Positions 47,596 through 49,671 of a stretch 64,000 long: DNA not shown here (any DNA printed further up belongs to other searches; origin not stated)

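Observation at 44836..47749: AT-rich three-gene restriction-modification cassette inserted exactly at the iorA/iorB junction with coupled start/stop codons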

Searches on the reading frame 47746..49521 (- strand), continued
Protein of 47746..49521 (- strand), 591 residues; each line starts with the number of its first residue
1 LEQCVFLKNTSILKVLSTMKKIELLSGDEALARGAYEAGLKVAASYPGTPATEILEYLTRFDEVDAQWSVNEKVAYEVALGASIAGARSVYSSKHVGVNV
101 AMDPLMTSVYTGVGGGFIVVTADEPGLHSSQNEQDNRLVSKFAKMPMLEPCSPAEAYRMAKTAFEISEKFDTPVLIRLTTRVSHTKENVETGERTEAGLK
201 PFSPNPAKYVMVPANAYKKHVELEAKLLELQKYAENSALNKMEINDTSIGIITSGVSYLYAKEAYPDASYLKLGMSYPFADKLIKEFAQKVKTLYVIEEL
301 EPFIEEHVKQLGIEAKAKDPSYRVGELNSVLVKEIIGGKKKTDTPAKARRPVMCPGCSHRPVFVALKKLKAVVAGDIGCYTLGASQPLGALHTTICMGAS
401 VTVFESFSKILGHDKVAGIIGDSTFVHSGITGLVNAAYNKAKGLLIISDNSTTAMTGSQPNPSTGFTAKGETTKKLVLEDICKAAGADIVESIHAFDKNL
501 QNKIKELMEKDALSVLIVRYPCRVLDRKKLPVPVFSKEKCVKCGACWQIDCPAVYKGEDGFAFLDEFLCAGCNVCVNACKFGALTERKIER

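Call 67: search_protein_families(library=padloc, proteins=[L203:2047-2775:+, L196:9493-10164:+], max_evalue=0.01)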
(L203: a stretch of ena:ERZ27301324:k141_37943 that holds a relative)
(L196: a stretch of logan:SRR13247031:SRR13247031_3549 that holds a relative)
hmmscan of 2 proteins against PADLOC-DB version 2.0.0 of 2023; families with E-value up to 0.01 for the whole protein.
L203:2047-2775:+ (242 aa): 1 family
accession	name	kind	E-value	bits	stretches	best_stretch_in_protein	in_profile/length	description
PDLC03534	REase_II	-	0.00018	18.7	1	149-235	238-326/351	Type II restriction enzyme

L196:9493-10164:+ (223 aa): 1 family
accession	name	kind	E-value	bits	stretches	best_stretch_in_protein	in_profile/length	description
PDLC03566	REase_II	-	0.0052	14.4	1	133-183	144-190/235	Type II restriction enzyme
